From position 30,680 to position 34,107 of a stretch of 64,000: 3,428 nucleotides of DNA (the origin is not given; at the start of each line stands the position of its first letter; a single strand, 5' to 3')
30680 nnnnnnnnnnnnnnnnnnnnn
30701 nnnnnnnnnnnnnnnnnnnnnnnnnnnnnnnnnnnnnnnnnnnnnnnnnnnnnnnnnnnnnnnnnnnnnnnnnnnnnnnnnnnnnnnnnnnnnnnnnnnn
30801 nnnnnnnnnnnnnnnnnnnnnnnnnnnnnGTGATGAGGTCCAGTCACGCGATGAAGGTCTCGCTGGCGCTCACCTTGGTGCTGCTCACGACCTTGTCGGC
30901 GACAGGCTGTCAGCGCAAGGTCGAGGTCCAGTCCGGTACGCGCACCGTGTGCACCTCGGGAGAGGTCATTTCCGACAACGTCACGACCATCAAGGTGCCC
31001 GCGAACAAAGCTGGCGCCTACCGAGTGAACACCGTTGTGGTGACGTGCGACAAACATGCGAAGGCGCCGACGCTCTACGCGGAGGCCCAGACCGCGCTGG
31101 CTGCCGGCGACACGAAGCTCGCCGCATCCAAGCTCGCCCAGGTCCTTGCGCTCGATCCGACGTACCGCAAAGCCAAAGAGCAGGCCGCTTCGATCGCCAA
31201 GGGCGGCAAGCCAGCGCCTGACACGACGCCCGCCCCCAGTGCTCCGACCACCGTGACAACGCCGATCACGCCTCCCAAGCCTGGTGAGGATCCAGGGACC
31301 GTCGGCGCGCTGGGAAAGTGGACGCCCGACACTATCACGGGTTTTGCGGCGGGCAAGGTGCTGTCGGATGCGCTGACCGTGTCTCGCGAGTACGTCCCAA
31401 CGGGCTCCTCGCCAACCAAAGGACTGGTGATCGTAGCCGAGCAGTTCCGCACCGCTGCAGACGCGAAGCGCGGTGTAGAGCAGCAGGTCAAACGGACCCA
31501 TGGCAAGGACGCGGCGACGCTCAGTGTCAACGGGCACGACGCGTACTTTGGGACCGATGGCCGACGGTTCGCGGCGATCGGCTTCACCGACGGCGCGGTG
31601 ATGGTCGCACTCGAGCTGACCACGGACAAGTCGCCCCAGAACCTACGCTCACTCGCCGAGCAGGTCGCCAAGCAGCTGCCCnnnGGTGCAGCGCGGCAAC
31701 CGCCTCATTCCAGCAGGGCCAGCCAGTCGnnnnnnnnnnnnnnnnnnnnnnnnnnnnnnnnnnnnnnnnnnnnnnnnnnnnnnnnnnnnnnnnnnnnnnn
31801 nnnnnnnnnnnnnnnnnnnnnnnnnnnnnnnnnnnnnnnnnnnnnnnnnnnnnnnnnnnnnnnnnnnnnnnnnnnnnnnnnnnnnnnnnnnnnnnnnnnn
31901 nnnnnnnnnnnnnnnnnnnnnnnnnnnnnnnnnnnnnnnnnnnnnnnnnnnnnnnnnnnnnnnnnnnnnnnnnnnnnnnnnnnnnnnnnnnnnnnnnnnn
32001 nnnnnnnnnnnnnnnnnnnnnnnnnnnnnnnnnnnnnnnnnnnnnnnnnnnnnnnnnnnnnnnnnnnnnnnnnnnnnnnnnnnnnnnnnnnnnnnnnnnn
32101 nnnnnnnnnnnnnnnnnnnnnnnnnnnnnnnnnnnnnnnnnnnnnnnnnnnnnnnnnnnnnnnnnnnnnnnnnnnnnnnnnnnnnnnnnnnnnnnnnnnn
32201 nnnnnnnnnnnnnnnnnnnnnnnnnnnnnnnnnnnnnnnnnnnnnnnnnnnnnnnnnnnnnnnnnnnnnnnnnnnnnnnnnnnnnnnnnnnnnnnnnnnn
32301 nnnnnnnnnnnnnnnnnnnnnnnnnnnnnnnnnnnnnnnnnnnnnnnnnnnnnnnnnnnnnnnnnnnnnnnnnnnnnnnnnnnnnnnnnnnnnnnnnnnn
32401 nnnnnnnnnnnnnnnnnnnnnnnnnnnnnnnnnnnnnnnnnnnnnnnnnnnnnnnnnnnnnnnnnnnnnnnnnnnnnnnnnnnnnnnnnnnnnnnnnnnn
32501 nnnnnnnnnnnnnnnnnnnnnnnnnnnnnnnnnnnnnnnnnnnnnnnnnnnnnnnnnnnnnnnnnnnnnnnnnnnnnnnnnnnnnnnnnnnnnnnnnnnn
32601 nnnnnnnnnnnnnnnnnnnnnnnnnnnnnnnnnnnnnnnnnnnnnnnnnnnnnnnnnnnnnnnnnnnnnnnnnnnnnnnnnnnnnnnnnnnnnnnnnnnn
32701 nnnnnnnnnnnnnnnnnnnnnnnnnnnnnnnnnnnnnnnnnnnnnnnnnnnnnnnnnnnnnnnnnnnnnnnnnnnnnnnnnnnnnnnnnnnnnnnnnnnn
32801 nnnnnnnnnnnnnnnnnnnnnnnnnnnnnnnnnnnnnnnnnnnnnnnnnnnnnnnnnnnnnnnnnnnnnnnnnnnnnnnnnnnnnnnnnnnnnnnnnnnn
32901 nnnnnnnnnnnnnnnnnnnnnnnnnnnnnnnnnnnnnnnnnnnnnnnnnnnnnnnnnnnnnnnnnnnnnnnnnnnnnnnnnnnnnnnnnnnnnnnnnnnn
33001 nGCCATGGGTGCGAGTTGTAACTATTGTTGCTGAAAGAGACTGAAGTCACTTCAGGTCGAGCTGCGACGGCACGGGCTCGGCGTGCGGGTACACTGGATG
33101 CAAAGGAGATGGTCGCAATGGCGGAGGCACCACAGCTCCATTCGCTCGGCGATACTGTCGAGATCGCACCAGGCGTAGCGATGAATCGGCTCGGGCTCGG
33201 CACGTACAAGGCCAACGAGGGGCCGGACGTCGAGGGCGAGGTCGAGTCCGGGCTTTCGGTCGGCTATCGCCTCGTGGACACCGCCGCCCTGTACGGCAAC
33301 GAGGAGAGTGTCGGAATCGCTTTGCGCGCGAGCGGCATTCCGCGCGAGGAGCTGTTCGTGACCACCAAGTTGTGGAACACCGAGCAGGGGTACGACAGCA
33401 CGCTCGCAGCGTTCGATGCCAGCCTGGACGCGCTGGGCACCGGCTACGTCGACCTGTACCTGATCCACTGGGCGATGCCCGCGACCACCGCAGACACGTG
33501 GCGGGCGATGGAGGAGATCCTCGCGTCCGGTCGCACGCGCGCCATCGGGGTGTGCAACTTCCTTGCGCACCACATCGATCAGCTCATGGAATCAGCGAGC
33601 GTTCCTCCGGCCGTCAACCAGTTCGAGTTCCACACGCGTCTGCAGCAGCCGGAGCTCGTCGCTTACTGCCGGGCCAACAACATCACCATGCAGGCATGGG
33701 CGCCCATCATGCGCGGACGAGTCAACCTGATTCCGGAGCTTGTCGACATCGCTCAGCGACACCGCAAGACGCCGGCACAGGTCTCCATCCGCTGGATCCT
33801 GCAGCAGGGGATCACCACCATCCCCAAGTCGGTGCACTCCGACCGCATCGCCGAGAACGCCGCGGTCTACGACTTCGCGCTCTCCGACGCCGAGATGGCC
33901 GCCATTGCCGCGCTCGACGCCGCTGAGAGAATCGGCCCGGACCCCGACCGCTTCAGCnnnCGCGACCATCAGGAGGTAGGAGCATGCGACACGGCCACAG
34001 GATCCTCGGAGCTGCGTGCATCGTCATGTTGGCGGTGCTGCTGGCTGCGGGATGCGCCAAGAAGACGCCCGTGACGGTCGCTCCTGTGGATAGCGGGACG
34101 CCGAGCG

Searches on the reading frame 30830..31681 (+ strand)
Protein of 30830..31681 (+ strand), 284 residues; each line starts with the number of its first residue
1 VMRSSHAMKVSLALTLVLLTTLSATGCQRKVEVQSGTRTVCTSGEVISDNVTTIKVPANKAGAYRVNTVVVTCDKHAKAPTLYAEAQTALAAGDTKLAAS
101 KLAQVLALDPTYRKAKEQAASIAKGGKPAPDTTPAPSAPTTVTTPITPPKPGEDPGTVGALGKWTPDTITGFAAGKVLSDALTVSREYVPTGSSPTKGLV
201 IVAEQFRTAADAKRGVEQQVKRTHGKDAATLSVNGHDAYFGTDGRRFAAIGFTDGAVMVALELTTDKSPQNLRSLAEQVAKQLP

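Call 6: search_protein_families(library=pfam, max_evalue=0.01, proteins=[window:30830-31681:+])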
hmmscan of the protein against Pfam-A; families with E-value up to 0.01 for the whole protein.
window:30830-31681:+ (284 aa): 0 families

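Call 7: search_protein_families(library=ncbifam, max_evalue=0.01, proteins=[window:30830-31681:+])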
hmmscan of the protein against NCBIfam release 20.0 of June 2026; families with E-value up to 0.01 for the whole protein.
window:30830-31681:+ (284 aa): 0 families

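Call 78: search_protein_families(library=pfam, max_evalue=1, proteins=[window:30830-31681:+])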
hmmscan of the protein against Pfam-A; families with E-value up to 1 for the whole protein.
window:30830-31681:+ (284 aa): 3 families
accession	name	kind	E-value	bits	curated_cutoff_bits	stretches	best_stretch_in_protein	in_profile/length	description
PF14863.12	Alkyl_sulf_dimr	-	0.014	16.2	26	1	80-122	70-112/139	Alkyl sulfatase dimerisation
PF25058.1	ARM_TT21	-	0.016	15.6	27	1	83-122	98-137/155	Tetratricopeptide repeat protein 21 ARM repeat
PF07719.23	TPR_2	-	0.045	14.3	27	1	81-112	3-34/34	Tetratricopeptide repeat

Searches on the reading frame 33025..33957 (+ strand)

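Call 59: search_protein_families(library=pfam, max_evalue=0.001, proteins=[window:33025-33957:+])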
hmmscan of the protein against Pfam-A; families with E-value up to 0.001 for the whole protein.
window:33025-33957:+ (311 aa): 1 family
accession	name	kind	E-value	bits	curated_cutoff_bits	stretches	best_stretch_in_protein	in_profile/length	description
PF00248.27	Aldo_ket_red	-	7.7e-50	170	24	1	67-298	19-290/291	Aldo/keto reductase family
